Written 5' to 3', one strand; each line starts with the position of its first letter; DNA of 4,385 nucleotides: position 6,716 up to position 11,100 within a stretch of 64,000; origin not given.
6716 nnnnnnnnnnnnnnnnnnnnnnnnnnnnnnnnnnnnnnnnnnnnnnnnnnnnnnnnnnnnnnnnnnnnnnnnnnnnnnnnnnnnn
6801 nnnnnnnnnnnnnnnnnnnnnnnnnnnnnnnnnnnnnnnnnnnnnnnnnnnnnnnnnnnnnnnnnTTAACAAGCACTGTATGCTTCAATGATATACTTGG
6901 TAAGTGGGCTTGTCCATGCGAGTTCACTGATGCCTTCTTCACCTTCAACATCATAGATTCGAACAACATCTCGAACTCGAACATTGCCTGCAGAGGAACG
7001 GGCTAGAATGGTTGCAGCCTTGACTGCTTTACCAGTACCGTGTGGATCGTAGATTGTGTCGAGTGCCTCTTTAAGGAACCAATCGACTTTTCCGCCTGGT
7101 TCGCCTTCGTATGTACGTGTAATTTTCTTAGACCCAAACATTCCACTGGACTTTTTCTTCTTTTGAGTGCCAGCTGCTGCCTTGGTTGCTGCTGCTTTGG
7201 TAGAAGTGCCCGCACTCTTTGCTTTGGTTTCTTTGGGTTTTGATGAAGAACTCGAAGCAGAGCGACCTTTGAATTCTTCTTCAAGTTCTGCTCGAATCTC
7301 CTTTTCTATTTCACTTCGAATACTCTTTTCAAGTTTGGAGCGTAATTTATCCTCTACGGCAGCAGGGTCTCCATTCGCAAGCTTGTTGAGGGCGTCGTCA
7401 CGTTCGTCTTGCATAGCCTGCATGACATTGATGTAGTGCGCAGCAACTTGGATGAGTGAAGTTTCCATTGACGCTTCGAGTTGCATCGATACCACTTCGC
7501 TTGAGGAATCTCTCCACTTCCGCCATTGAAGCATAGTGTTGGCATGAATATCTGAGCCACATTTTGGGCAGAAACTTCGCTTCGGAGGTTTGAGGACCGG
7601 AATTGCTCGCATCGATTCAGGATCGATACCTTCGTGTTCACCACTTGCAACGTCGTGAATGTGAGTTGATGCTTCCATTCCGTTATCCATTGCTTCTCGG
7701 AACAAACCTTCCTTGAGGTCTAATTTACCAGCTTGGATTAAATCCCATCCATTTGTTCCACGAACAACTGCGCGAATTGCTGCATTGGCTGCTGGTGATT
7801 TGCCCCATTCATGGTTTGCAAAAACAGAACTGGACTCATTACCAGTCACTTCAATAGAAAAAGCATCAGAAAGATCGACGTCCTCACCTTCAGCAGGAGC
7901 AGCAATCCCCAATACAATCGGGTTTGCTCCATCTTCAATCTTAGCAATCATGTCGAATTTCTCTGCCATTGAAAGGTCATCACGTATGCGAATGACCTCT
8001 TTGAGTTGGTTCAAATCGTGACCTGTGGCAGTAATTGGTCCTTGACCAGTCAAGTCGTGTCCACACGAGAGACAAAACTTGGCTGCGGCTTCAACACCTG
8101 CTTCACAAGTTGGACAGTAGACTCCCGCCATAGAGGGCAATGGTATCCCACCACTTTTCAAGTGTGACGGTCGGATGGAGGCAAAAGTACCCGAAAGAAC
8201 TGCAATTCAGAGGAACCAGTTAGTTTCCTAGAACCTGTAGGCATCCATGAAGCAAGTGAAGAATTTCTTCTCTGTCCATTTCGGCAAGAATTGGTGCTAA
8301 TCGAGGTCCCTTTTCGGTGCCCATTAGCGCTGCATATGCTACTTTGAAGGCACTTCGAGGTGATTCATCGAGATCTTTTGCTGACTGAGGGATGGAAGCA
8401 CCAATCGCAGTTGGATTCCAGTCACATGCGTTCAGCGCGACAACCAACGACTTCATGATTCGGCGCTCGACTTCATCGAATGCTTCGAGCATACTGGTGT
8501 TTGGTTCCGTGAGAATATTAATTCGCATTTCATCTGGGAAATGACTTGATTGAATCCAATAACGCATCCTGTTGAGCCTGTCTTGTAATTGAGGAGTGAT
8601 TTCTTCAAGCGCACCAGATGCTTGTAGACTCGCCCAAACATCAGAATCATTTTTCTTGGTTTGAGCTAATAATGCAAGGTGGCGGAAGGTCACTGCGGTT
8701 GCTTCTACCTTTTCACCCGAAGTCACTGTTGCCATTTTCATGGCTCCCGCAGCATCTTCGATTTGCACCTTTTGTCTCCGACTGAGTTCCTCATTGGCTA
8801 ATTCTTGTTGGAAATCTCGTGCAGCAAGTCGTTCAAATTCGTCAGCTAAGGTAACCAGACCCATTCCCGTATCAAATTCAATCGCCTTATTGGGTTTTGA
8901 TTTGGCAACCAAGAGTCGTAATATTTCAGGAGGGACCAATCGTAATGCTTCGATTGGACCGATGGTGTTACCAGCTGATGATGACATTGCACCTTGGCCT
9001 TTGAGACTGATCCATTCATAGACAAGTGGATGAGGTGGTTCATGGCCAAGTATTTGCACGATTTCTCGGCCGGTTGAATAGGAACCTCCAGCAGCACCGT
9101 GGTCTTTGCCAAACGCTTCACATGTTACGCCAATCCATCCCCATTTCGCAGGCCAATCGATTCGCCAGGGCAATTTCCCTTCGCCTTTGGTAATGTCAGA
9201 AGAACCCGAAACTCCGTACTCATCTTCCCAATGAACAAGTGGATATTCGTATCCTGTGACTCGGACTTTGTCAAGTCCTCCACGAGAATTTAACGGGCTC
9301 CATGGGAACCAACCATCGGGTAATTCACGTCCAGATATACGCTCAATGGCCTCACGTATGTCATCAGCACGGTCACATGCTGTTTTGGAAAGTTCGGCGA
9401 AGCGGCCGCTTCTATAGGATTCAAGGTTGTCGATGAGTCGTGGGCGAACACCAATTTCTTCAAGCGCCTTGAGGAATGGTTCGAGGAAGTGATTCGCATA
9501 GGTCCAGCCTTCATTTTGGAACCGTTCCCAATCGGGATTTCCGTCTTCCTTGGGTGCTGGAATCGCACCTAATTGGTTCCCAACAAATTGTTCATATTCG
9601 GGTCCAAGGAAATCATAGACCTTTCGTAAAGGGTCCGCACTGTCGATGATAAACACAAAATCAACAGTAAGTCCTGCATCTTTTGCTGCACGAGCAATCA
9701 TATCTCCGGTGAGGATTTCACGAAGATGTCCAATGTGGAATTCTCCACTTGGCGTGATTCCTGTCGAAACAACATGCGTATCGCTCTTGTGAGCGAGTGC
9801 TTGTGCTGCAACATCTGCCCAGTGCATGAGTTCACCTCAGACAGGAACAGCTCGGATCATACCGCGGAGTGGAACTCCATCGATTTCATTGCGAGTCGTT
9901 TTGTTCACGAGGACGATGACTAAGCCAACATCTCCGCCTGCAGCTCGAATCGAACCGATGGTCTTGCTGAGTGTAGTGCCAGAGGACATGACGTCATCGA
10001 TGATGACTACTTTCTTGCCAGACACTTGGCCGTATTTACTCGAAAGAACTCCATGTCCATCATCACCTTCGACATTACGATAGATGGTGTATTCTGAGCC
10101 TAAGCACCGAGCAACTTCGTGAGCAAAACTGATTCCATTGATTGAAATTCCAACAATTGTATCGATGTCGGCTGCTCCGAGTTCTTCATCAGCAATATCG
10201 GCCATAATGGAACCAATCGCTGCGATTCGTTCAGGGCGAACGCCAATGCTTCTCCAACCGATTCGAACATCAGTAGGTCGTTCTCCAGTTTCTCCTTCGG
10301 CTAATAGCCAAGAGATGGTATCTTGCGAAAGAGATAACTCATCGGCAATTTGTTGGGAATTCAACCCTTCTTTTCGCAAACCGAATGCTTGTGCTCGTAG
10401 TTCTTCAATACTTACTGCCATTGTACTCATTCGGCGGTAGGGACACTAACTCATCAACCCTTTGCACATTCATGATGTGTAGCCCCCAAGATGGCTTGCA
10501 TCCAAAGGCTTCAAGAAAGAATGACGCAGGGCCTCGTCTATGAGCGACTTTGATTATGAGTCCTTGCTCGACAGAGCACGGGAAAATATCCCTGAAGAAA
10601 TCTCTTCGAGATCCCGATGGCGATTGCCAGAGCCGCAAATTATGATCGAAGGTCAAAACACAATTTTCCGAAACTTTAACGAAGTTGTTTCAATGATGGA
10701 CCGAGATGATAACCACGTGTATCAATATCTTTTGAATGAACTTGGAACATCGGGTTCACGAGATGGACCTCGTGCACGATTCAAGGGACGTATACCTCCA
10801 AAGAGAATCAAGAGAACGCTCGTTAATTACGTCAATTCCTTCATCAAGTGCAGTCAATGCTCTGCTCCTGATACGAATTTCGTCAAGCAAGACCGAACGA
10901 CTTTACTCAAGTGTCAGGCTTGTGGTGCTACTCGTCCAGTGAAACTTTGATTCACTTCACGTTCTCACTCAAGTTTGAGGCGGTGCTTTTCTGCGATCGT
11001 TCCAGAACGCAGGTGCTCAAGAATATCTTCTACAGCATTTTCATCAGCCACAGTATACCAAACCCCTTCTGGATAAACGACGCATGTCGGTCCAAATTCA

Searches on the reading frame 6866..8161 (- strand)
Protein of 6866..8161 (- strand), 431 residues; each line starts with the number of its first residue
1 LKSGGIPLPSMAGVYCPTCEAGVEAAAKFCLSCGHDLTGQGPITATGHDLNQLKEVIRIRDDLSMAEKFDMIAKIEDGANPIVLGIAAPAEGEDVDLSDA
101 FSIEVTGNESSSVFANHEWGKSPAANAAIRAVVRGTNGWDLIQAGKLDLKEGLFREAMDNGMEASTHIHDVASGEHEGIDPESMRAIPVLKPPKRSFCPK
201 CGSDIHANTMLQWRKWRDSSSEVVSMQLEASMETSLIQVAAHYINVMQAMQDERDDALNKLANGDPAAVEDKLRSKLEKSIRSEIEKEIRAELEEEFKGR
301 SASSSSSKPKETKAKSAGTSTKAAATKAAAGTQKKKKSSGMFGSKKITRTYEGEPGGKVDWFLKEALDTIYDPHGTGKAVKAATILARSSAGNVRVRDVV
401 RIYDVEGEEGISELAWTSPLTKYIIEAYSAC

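Call 20: search_protein_families(library=pfam, proteins=[window:6866-8161:-], max_evalue=0.00001)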
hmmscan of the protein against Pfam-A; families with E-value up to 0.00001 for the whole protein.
window:6866-8161:- (431 aa): 2 families
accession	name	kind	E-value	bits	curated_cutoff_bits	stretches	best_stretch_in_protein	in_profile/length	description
PF13240.11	Zn_Ribbon_1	-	2.7e-06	27.4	25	0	15-37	1-23/23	zinc-ribbon domain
PF12773.13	DZR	-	3.5e-06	27.5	27.3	0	16-37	1-22/45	Double zinc ribbon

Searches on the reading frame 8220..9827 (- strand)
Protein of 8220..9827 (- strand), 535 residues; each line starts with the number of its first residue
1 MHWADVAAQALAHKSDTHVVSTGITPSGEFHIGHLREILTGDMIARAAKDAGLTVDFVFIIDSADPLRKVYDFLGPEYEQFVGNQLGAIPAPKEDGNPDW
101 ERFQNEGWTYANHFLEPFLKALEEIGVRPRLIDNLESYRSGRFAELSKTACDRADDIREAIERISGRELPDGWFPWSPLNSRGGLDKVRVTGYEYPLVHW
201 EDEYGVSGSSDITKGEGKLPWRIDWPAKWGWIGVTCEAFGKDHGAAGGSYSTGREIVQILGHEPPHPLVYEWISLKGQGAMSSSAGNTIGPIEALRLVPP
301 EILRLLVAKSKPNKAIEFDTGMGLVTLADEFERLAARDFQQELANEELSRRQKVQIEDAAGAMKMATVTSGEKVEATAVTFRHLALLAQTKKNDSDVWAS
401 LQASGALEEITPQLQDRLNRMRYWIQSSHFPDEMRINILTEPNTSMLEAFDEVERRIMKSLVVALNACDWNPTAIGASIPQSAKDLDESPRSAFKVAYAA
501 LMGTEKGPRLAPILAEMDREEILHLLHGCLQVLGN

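Call 20: search_protein_families(library=pfam, proteins=[window:8220-9827:-], max_evalue=0.00001)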
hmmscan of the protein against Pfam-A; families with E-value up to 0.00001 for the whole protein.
window:8220-9827:- (535 aa): 2 families
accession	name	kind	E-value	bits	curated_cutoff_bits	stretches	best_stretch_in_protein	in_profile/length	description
PF01921.24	tRNA-synt_1f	-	1.8e-92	310.5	27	1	1-348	1-349/360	tRNA synthetases class I (K)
PF19269.4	Anticodon_2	-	1.9e-06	28.7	23.6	1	404-524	13-135/141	Anticodon binding domain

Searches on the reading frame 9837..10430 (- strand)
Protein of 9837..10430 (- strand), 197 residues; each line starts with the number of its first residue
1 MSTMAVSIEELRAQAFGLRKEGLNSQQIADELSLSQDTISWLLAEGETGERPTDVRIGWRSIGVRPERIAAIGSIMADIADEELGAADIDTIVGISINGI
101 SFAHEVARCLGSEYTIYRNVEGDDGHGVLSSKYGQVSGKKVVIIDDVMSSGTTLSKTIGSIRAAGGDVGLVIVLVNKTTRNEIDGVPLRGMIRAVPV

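Call 20: search_protein_families(library=pfam, proteins=[window:9837-10430:-], max_evalue=0.00001)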
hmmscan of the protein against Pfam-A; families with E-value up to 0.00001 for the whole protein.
window:9837-10430:- (197 aa): 1 family
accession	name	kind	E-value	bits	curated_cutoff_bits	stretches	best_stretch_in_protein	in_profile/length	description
PF00156.33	Pribosyltran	-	1.6e-15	57.2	26.3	1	61-188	4-138/158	Phosphoribosyl transferase domain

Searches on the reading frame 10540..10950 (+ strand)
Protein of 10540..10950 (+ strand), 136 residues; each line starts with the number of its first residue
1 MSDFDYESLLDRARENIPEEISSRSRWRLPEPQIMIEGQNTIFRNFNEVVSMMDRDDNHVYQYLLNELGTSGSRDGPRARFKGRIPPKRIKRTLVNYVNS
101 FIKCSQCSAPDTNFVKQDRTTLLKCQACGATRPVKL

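Call 21: search_protein_families(library=pfam, proteins=[window:10540-10950:+], max_evalue=0.00001)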
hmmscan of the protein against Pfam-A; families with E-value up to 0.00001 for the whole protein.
window:10540-10950:+ (136 aa): 1 family
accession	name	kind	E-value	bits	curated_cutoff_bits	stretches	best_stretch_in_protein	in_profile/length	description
PF01873.23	eIF-5_eIF-2B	-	3.8e-34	117.5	27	1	22-130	6-116/117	Domain found in IF2B/IF5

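Call 22: find_encoding_contigs(protein=window:10540-10950:+, flank=10000, max_places=5)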
Protein window:10540-10950:+ (136 aa): 20 contigs read that carry it; 5 places shown.
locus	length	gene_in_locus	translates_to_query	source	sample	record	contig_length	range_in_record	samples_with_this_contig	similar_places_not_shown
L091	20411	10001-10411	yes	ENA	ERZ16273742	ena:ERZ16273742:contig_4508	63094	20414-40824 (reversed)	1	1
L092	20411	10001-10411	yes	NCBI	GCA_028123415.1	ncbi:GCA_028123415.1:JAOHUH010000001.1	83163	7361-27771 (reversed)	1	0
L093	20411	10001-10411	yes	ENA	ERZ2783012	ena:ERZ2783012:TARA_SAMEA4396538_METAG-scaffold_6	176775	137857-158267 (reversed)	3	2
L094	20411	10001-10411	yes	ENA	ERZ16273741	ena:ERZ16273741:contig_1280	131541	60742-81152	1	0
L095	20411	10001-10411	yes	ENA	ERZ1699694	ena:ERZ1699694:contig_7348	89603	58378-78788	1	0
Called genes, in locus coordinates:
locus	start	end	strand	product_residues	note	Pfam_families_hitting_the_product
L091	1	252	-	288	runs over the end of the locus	PF00809:Pterin_bind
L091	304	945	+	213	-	-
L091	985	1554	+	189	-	PF01994:Trm56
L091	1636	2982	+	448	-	PF00988:CPSase_sm_chain, PF00117:GATase, PF07722:Peptidase_C26 (weak)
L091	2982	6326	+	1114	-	PF25596:CPSase_L_D1, PF02786:CPSase_L_D2, PF07478:Dala_Dala_lig_C (faint), PF02787:CPSase_L_D3, PF25596:CPSase_L_D1, PF02222:ATP-grasp (weak), PF02786:CPSase_L_D2, PF02142:MGS, +2 more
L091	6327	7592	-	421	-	PF12773:DZR (faint), PF13240:Zn_Ribbon_1 (faint)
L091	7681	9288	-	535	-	PF01921:tRNA-synt_1f, PF09334:tRNA-synt_1g (faint), PF19269:Anticodon_2 (weak)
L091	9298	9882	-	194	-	PF00156:Pribosyltran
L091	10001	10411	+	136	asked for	PF01873:eIF-5_eIF-2B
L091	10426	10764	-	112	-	-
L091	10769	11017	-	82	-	PF01329:Pterin_4a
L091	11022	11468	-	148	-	-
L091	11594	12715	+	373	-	PF17835:NOG1_N, PF01926:MMR_HSR1, PF02421:FeoB_N, PF06858:NOG1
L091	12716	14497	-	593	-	PF03485:Arg_tRNA_synt_N, PF00133:tRNA-synt_1 (faint), PF00750:tRNA-synt_1d, PF01921:tRNA-synt_1f (faint), PF09334:tRNA-synt_1g (faint), PF05746:DALR_1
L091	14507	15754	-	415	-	PF03463:eRF1_1, PF18854:baeRF_family10, PF03464:eRF1_2, PF18859:acVLRF1, PF03465:eRF1_3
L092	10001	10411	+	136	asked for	PF01873:eIF-5_eIF-2B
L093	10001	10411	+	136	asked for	PF01873:eIF-5_eIF-2B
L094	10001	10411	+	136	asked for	PF01873:eIF-5_eIF-2B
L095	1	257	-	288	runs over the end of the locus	PF00809:Pterin_bind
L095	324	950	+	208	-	-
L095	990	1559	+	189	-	PF01994:Trm56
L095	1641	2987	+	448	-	PF00988:CPSase_sm_chain, PF00117:GATase, PF07722:Peptidase_C26 (weak)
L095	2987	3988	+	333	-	PF25596:CPSase_L_D1, PF02786:CPSase_L_D2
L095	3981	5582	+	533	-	PF02787:CPSase_L_D3, PF25596:CPSase_L_D1, PF02786:CPSase_L_D2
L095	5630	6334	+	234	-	PF02142:MGS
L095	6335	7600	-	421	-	PF12773:DZR (faint), PF13240:Zn_Ribbon_1 (faint)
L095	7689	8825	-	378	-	PF01921:tRNA-synt_1f, PF19269:Anticodon_2 (weak)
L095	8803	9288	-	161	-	PF01921:tRNA-synt_1f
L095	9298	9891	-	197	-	PF00156:Pribosyltran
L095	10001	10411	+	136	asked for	PF01873:eIF-5_eIF-2B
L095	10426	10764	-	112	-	-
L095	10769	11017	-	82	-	PF01329:Pterin_4a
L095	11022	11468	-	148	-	-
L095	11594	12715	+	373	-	PF17835:NOG1_N, PF01926:MMR_HSR1, PF02421:FeoB_N, PF06858:NOG1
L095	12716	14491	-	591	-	PF03485:Arg_tRNA_synt_N, PF00750:tRNA-synt_1d, PF00133:tRNA-synt_1 (faint), PF01921:tRNA-synt_1f (faint), PF09334:tRNA-synt_1g (faint), PF05746:DALR_1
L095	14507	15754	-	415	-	PF03463:eRF1_1, PF18854:baeRF_family10, PF03464:eRF1_2, PF18859:acVLRF1, PF03465:eRF1_3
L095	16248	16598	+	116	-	PF00696:AA_kinase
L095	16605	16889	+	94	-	PF09889:DUF2116 (weak)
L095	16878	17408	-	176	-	-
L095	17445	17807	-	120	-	PF02152:FolB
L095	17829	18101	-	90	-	PF13616:Rotamase_3, PF00639:Rotamase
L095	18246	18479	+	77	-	-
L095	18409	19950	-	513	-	PF02037:SAP, PF01546:Peptidase_M20 (weak), PF04389:Peptidase_M28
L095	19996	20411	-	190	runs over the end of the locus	PF02441:Flavoprotein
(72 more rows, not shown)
